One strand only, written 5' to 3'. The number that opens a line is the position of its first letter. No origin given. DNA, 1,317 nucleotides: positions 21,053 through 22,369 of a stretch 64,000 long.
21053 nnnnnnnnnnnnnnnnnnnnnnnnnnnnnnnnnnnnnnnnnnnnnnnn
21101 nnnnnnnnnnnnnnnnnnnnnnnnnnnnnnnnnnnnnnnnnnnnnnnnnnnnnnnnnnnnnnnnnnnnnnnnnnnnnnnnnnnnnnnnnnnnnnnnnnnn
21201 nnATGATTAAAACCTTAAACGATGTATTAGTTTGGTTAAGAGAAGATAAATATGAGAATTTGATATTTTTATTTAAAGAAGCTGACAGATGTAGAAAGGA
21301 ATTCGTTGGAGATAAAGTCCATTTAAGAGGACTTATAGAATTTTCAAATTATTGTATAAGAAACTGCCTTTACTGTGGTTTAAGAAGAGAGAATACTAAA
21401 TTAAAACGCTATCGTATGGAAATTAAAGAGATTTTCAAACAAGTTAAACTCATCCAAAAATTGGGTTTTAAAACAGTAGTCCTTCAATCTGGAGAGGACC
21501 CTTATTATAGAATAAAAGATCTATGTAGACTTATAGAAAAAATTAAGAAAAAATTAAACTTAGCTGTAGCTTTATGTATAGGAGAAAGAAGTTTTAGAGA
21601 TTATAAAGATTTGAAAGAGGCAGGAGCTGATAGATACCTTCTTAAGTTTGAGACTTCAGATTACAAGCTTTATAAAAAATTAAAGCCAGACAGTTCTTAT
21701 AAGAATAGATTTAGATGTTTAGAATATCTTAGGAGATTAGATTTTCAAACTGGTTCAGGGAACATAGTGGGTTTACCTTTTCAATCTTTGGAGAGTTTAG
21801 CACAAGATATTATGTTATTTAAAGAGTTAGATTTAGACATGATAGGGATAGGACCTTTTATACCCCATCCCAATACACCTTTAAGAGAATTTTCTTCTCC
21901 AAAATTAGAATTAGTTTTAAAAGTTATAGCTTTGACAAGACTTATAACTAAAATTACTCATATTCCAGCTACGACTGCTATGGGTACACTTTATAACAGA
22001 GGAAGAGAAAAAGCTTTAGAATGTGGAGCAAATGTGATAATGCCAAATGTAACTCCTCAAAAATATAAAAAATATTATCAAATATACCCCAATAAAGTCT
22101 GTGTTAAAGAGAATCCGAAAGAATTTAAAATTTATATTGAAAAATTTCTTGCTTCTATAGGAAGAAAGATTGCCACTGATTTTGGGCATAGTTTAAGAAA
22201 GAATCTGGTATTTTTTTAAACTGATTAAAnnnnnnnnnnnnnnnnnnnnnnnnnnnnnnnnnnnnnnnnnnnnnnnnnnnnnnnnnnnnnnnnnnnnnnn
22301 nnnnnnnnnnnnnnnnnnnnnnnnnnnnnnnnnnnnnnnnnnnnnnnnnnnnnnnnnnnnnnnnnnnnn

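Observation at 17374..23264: Sulfur-trafficking gene block: TtuA-like, CysK, Thi4, DUF39(COG1900) followed by a HydE-like radical SAM, MnmA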

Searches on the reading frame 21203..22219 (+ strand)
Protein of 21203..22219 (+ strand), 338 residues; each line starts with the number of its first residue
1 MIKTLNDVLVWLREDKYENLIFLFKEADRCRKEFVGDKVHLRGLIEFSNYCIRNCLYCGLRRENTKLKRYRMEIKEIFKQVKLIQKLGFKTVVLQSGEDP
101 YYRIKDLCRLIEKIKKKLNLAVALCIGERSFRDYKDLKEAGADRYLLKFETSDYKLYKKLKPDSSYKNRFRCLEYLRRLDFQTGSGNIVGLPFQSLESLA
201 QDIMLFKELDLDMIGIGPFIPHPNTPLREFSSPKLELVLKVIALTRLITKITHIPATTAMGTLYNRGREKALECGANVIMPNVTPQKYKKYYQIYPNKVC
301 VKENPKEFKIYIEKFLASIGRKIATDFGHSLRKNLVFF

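Call 3: search_protein_families(library=pfam, proteins=[window:21203-22219:+])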
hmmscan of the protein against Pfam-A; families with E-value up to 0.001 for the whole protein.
window:21203-22219:+ (338 aa): 1 family
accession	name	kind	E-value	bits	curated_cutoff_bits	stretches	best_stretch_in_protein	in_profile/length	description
PF04055.27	Radical_SAM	-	1.7e-22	80.8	29.5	1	45-202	1-162/166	Radical SAM superfamily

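Call 4: search_protein_families(library=ncbifam, proteins=[window:21203-22219:+])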
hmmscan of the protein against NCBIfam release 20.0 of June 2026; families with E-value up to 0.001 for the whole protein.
window:21203-22219:+ (338 aa): 35 families (the best 25 are shown)
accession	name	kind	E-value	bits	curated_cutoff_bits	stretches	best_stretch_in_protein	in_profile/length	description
TIGR03956.1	rSAM_HydE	equivalog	4.9e-102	341.7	254.6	1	10-328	18-338/340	[FeFe] hydrogenase H-cluster radical SAM maturase HydE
TIGR03910.1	pyrrolys_PylB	equivalog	1.7e-45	155.4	348.2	1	7-287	22-304/347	methylornithine synthase PylB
TIGR00433.2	bioB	equivalog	1.9e-30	106.2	225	1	12-280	11-282/307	biotin synthase BioB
TIGR03957.1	rSAM_HmdB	equivalog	7.1e-21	74.7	320.9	1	6-288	4-286/317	5,10-methenyltetrahydromethanopterin hydrogenase cofactor biosynthesis protein HmdB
TIGR03955.1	rSAM_HydG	equivalog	7.4e-20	70.8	312.15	1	10-168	54-218/470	[FeFe] hydrogenase H-cluster radical SAM maturase HydG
TIGR02351.2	thiH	equivalog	1.6e-17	63.7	380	1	5-177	37-211/364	2-iminoacetate synthase ThiH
TIGR03551.1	F420_cofH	equivalog_domain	4e-16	58.8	374.1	1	14-118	11-116/345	5-amino-6-(D-ribitylamino)uracil--L-tyrosine 4-hydroxyphenyl transferase CofH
TIGR00423.1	TIGR00423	subfamily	1.2e-13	51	260.25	1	45-118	9-82/310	CofH family radical SAM protein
NF005609.0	PRK07360.1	equivalog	2.2e-13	49.7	426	1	6-118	24-139/374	7,8-didemethyl-8-hydroxy-5-deazariboflavin synthase subunit CofH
NF006308.0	PRK08508.1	equivalog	9.2e-13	48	377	1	48-279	14-247/279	biotin synthase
NF053743.1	LipS2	equivalog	6.5e-11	42.2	270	1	48-250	30-233/292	LipS2 family lipoyl synthase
NF053742.1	LipS1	equivalog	1e-10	41.7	230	1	49-250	15-214/268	LipS1 family lipoyl synthase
NF006687.0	PRK09234.1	equivalog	1.3e-10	40.1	1018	1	17-117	505-607/849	bifunctional FO biosynthesis protein CofGH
TIGR03699.1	menaquin_MqnC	equivalog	1.4e-10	40.6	428.1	1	25-118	22-118/342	cyclic dehypoxanthinyl futalosine synthase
NF001199.0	PRK00164.2-1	equivalog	2.9e-10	39.8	231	1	45-163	16-132/308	GTP 3',8-cyclase MoaA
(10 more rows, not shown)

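Call 9: find_homologous_proteins(query=window:21203-22219:+, max_evalue=1e-20)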
Query window:21203-22219:+ (338 aa): 7993 proteins with E <= 1e-20 among 8000 candidates; the best 120 are listed.
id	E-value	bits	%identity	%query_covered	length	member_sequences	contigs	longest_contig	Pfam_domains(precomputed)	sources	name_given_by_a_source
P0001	3.4e-223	758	99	100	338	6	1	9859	PF04055.28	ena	-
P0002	8.4e-189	645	82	100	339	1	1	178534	PF04055.28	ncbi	-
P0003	1.2e-138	480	61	97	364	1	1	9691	PF04055.28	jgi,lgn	jgi:biotin synthase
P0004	4.0e-138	478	62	97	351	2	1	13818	PF04055.28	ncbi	-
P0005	8.5e-138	477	60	97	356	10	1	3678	PF04055.28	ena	-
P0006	2.0e-137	476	60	96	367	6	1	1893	PF04055.28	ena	-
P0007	1.9e-135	469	59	98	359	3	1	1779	PF04055.28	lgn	-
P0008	9.7e-135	467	60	96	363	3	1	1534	PF04055.28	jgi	-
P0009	1.3e-133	463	61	96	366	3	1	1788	PF04055.28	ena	-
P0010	5.1e-133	461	59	96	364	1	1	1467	PF04055.28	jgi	jgi:biotin synthase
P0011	5.4e-133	461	62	92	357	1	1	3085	PF04055.28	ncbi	-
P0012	9.2e-133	460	58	96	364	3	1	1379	PF04055.28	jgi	jgi:biotin synthase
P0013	1.1e-132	460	60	97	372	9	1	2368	PF04055.28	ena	-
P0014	4.1e-132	458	60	96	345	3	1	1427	PF04055.28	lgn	-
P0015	1.4e-131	457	60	97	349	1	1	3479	PF04055.28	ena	-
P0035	2.9e-126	439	62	92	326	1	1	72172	PF04055.28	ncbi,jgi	-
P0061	7.4e-123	428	58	97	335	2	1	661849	PF04055.28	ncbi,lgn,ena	-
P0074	3.7e-122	426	56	99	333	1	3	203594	PF04055.28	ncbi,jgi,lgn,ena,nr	ncbi:MAG: [FeFe] hydrogenase H-cluster radical SAM maturase HydE [Candidatus Omnitrophica bacterium]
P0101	7.0e-120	418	56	99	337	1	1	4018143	PF04055.28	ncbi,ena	-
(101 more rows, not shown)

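Call 10: find_encoding_contigs(protein=P0002, flank=10000, max_places=3)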
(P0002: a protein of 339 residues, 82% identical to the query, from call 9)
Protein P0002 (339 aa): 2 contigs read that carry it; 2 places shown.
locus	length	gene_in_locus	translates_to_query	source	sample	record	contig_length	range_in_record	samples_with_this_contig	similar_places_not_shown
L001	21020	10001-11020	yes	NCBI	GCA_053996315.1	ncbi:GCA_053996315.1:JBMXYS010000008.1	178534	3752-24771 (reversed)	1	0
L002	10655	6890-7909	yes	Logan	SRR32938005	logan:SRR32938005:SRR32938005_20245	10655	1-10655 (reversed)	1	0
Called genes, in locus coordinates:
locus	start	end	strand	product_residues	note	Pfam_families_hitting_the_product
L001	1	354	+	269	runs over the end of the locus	PF05157:MshEN, PF07238:PilZ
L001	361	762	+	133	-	PF08334:T2SSG, PF22434:PilW_C (weak)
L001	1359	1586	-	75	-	-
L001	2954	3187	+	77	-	-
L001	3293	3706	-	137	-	-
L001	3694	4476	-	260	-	-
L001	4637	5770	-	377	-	-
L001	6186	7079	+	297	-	PF01171:ATP_bind_3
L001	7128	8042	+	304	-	PF00291:PALP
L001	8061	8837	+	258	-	PF01946:Thi4, PF01266:DAO (faint), PF13450:NAD_binding_8 (weak)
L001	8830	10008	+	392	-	PF01837:HcyBio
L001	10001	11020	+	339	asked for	PF04055:Radical_SAM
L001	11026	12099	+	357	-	PF01171:ATP_bind_3 (weak), PF03054:tRNA_Me_trans, PF20259:tRNA_Me_trans_M, PF20258:tRNA_Me_trans_C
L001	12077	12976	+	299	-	PF02445:NadA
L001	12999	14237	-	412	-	-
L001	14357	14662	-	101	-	-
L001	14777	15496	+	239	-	PF00005:ABC_tran, PF02463:SMC_N (faint), PF13304:AAA_21 (faint)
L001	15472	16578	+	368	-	PF01458:SUFBD_core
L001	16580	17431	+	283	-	-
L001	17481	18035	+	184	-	PF02674:Colicin_V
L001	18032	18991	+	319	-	-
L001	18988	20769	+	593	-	PF01807:Zn_ribbon_DnaG, PF08275:DNAG_N, PF01751:Toprim, PF13155:Toprim_2, PF13662:Toprim_4, PF10410:DnaB_bind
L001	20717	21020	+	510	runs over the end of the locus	PF03979:Sigma70_r1_1, PF00140:Sigma70_r1_2, PF04542:Sigma70_r2, PF04539:Sigma70_r3, PF04545:Sigma70_r4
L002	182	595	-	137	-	-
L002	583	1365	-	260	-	-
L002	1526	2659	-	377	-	-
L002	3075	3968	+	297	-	PF01171:ATP_bind_3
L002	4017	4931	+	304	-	PF00291:PALP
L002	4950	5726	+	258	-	PF01946:Thi4, PF01266:DAO (faint), PF13450:NAD_binding_8 (weak)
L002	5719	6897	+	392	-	PF01837:HcyBio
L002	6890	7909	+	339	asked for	PF04055:Radical_SAM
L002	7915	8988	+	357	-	PF01171:ATP_bind_3 (weak), PF03054:tRNA_Me_trans, PF20259:tRNA_Me_trans_M, PF20258:tRNA_Me_trans_C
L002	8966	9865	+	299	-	PF02445:NadA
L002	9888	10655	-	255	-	?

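Call 11: find_encoding_contigs(protein=P0074, flank=10000, max_places=3)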
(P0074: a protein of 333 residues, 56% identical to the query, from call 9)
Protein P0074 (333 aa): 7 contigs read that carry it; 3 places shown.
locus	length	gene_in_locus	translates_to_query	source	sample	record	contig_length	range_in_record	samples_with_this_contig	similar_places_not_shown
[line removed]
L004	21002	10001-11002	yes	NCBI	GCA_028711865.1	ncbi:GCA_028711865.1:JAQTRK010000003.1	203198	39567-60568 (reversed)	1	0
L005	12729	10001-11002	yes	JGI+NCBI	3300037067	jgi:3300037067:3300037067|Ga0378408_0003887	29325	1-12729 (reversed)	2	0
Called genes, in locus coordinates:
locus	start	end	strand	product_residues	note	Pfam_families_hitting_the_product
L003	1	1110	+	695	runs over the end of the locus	PF13439:Glyco_transf_4, PF13477:Glyco_trans_4_2 (faint), PF13579:Glyco_trans_4_4, PF20706:GT4-conflict, PF00534:Glycos_transf_1, PF13692:Glyco_trans_1_4, PF01075:Glyco_transf_9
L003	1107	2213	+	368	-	PF13439:Glyco_transf_4, PF13477:Glyco_trans_4_2 (weak), PF13579:Glyco_trans_4_4, PF20706:GT4-conflict (weak), PF00534:Glycos_transf_1, PF13692:Glyco_trans_1_4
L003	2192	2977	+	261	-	PF03065:Glyco_hydro_57 (weak), PF01522:Polysacc_deac_1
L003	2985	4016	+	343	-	PF01075:Glyco_transf_9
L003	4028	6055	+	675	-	PF01075:Glyco_transf_9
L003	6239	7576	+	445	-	PF02812:ELFV_dehydrog_N, PF00208:ELFV_dehydrog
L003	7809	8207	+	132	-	PF02082:Rrf2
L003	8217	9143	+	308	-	PF00291:PALP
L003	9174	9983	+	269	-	PF02110:HK, PF01256:Carb_kinase (weak), PF08543:Phos_pyr_kin (weak)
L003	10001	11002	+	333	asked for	PF04055:Radical_SAM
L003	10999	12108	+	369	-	PF03054:tRNA_Me_trans, PF20259:tRNA_Me_trans_M, PF20258:tRNA_Me_trans_C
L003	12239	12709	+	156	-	PF01257:2Fe-2S_thioredx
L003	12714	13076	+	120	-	PF01257:2Fe-2S_thioredx (weak)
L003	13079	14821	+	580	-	PF01512:Complex1_51K, PF10531:SLBB (weak), PF22461:SLBB_2 (weak), PF10589:NADH_4Fe-4S, PF00037:Fer4 (weak), PF13237:Fer4_10 (weak), PF14697:Fer4_21 (weak), PF12838:Fer4_7, +4 more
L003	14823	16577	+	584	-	PF13510:Fer2_4, PF00037:Fer4 (faint), PF13187:Fer4_9 (faint), PF10588:NADH-G_4Fe-4S_3, PF13237:Fer4_10 (faint), PF12838:Fer4_7, PF02906:Fe_hyd_lg_C, PF02256:Fe_hyd_SSU, +1 more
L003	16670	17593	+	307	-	PF01073:3Beta_HSD, PF01370:Epimerase, PF02719:Polysacc_synt_2 (weak), PF04321:RmlD_sub_bind, PF05368:NmrA, PF13460:NAD_binding_10, PF16363:GDP_Man_Dehyd, PF07993:NAD_binding_4, +1 more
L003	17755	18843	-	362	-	PF03705:CheR_N, PF01739:CheR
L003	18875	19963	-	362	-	PF10719:ComFB, PF03705:CheR_N, PF01739:CheR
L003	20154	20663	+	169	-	PF07963:N_methyl (weak)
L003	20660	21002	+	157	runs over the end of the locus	-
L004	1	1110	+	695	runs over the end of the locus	PF13439:Glyco_transf_4, PF13477:Glyco_trans_4_2 (faint), PF13579:Glyco_trans_4_4, PF20706:GT4-conflict, PF00534:Glycos_transf_1, PF13692:Glyco_trans_1_4, PF01075:Glyco_transf_9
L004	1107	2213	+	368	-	PF13439:Glyco_transf_4, PF13477:Glyco_trans_4_2 (weak), PF13579:Glyco_trans_4_4, PF20706:GT4-conflict (weak), PF00534:Glycos_transf_1, PF13692:Glyco_trans_1_4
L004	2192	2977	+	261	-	PF03065:Glyco_hydro_57 (weak), PF01522:Polysacc_deac_1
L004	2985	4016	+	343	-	PF01075:Glyco_transf_9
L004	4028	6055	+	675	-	PF01075:Glyco_transf_9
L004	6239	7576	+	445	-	PF02812:ELFV_dehydrog_N, PF00208:ELFV_dehydrog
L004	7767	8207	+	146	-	PF02082:Rrf2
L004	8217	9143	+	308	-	PF00291:PALP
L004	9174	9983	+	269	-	PF02110:HK, PF01256:Carb_kinase (weak), PF08543:Phos_pyr_kin (weak)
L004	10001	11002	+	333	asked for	PF04055:Radical_SAM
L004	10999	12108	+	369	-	PF03054:tRNA_Me_trans, PF20259:tRNA_Me_trans_M, PF20258:tRNA_Me_trans_C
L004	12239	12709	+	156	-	PF01257:2Fe-2S_thioredx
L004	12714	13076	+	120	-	PF01257:2Fe-2S_thioredx (weak)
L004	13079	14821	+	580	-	PF01512:Complex1_51K, PF10531:SLBB (weak), PF22461:SLBB_2 (weak), PF10589:NADH_4Fe-4S, PF00037:Fer4 (weak), PF13237:Fer4_10 (weak), PF14697:Fer4_21 (weak), PF12838:Fer4_7, +4 more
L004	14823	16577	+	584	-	PF13510:Fer2_4, PF00037:Fer4 (faint), PF13187:Fer4_9 (faint), PF10588:NADH-G_4Fe-4S_3, PF13237:Fer4_10 (faint), PF12838:Fer4_7, PF02906:Fe_hyd_lg_C, PF02256:Fe_hyd_SSU, +1 more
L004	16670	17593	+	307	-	PF01073:3Beta_HSD, PF01370:Epimerase, PF02719:Polysacc_synt_2 (weak), PF04321:RmlD_sub_bind, PF05368:NmrA, PF13460:NAD_binding_10, PF16363:GDP_Man_Dehyd, PF07993:NAD_binding_4, +1 more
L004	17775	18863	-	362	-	PF03705:CheR_N, PF01739:CheR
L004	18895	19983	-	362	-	PF10719:ComFB, PF03705:CheR_N, PF01739:CheR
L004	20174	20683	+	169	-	PF07963:N_methyl (weak)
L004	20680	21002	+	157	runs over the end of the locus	-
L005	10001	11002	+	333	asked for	PF04055:Radical_SAM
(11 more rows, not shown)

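Call 13: find_encoding_contigs(protein=P0101, flank=10000, max_places=1)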
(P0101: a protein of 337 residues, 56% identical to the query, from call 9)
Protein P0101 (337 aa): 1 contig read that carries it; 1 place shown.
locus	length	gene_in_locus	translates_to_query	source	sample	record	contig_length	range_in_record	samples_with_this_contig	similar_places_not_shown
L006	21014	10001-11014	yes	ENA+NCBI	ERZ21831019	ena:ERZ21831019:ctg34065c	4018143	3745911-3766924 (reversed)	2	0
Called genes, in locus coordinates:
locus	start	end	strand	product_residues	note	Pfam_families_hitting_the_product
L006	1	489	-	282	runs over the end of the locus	PF01578:Cytochrom_C_asm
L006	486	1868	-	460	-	PF05140:ResB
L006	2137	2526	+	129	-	PF02082:Rrf2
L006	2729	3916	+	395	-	PF00561:Abhydrolase_1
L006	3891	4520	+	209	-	PF07021:MetW, PF13489:Methyltransf_23 (weak), PF13649:Methyltransf_25, PF13847:Methyltransf_31, PF08241:Methyltransf_11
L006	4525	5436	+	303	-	PF02445:NadA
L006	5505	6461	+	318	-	PF25087:GMPPB_C (faint), PF00132:Hexapep (weak)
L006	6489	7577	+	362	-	PF03054:tRNA_Me_trans, PF20259:tRNA_Me_trans_M, PF20258:tRNA_Me_trans_C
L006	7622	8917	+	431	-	PF01053:Cys_Met_Meta_PP, PF01041:DegT_DnrJ_EryC1 (weak), PF00266:Aminotran_5 (weak)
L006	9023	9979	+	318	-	PF00291:PALP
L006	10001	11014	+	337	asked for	PF04055:Radical_SAM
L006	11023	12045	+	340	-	PF02568:ThiI, PF18297:NFACT-R_2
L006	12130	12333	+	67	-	PF10055:DUF2292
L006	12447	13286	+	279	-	PF11231:DUF3034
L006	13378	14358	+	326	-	PF04055:Radical_SAM, PF06968:BATS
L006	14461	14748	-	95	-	-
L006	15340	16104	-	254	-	-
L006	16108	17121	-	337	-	PF00535:Glycos_transf_2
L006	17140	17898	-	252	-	PF13489:Methyltransf_23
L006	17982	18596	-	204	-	-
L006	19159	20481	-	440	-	PF03734:YkuD, PF05036:SPOR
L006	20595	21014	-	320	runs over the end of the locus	PF13174:TPR_6 (faint), PF13525:YfiO (faint), PF03734:YkuD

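Call 14: find_encoding_contigs(protein=P0061, flank=10000, max_places=1)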
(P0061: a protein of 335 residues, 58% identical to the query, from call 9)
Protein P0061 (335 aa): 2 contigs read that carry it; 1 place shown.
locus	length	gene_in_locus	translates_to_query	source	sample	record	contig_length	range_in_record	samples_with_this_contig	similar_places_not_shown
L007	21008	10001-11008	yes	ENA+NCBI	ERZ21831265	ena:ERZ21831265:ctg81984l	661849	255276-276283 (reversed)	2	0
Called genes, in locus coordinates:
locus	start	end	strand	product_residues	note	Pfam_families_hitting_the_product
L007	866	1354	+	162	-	PF01257:2Fe-2S_thioredx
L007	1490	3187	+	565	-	PF01257:2Fe-2S_thioredx, PF01512:Complex1_51K, PF10589:NADH_4Fe-4S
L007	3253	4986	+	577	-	PF00111:Fer2 (weak), PF13510:Fer2_4, PF13237:Fer4_10 (faint), PF10588:NADH-G_4Fe-4S_3, PF12838:Fer4_7 (weak), PF00037:Fer4 (weak), PF02906:Fe_hyd_lg_C, PF02256:Fe_hyd_SSU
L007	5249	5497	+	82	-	PF21699:TM1266-like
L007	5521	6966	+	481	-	PF00206:Lyase_1, PF10415:FumaraseC_C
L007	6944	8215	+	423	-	PF03193:RsgA_GTPase (faint), PF00071:Ras (weak), PF00350:Dynamin_N (faint), PF01926:MMR_HSR1, PF02421:FeoB_N, PF00009:GTP_EFTU (weak), PF18128:HydF_dimer, PF18133:HydF_tetramer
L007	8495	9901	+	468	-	PF04055:Radical_SAM, PF06968:BATS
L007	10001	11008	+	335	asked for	PF04055:Radical_SAM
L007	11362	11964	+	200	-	PF01750:HycI (weak)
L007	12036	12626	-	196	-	PF12953:DUF3842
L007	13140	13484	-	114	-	PF02256:Fe_hyd_SSU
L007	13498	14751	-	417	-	PF12797:Fer4_2 (faint), PF12838:Fer4_7, PF13237:Fer4_10 (faint), PF13187:Fer4_9 (weak), PF00037:Fer4 (weak), PF12837:Fer4_6 (weak), PF02906:Fe_hyd_lg_C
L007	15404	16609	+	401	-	PF13551:HTH_29 (weak), PF13565:HTH_32, PF13358:DDE_3 (weak)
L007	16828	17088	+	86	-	-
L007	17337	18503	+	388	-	PF01073:3Beta_HSD, PF01370:Epimerase, PF04321:RmlD_sub_bind (faint), PF16363:GDP_Man_Dehyd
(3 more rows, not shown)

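Call 15: find_related_loci(query=window:21203-22219:+, collection=genome_contigs, flank=10000)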
Query window:21203-22219:+ (338 aa) in genome_contigs; peptide patterns used: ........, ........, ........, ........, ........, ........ (x = any residue, [..] = any of these).
126 stretches matched a pattern; 12 encode a relative of the query (tblastn E <= 1e-3); 12 distinct loci.
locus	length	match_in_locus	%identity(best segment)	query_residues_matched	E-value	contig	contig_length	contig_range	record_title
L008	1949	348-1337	52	3-332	3e-123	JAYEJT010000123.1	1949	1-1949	MAG: Elusimicrobiota bacterium isolate MAG156 MAG156_123, whole genome shotgun sequence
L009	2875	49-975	50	22-330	7e-113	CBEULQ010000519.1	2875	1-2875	MAG TPA_asm: uncultured Desulfocucumis sp. isolate SRR13515399_metabat2_4 genome assembly, contig: ERZ25074858.2803, who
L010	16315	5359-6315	52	7-328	6e-104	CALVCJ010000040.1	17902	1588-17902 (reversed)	MAG: Candidatus Gastranaerophilales bacterium isolate BRZ_KL__bin20 genome assembly, contig: BRZ_KL__NODE_3084_length_17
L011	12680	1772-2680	52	23-328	1e-99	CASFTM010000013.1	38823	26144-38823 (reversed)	uncultured bacterium isolate O72_L2_361361_idba_bin.39 genome assembly, contig: O72_L2_361361_idba_bin.39.fa_scaffold_10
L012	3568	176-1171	47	4-336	2e-97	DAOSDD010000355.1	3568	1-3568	MAG TPA_asm: Clostridiales bacterium isolate AMR_MDS_1840 NODE_9203_length_3568_cov_4.249360, whole genome shotgun seque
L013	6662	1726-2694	49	5-328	1e-94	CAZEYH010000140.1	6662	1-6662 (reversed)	MAG TPA_asm: uncultured Clostridiaceae bacterium isolate SRP192927_co8_254 genome assembly, contig: NODE_12210_length_66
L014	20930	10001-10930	45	8-321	3e-84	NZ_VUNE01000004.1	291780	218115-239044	Peptostreptococcus porci strain WCA-SAB-591-4A-A seq4, whole genome shotgun sequence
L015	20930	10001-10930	45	8-321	1e-83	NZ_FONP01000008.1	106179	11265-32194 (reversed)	Peptostreptococcus sp. D1, whole genome shotgun sequence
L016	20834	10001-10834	50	23-298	5e-80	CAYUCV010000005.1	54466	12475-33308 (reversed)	MAG TPA_asm: uncultured bacterium isolate SRP098346_co1_447 genome assembly, contig: NODE_245_length_54466_cov_12.886016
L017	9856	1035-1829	48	36-298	1e-76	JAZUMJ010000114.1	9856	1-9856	MAG: Ructibacterium sp. isolate T1900044894_TS20190360.MAGScoT_cleanbin_000033 SGB_3279_k141_1103640, whole genome shotg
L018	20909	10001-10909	51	23-328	2e-98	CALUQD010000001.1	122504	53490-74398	MAG: uncultured Elusimicrobiales bacterium isolate BRZ_FT__bin58 genome assembly, contig: BRZ_FT__NODE_240_length_122504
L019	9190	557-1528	43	23-333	5e-79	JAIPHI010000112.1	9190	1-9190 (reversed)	MAG: Candidatus Neomarinimicrobiota bacterium isolate Tobar15.5-16.5m-G29 Tobar15-5-16-5m-C5689, whole genome shotgun se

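Call 20: find_related_loci(query=A1, collection=metagenome_contigs, flank=10000)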
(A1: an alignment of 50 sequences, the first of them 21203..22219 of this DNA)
Query A1 (338 aa) in metagenome_contigs; peptide patterns used: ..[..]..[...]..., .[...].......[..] (x = any residue, [..] = any of these).
600 stretches matched a pattern (row limit reached: there are more); 531 encode a relative of the query (tblastn E <= 1e-3); the best 80 are kept; 80 distinct loci.
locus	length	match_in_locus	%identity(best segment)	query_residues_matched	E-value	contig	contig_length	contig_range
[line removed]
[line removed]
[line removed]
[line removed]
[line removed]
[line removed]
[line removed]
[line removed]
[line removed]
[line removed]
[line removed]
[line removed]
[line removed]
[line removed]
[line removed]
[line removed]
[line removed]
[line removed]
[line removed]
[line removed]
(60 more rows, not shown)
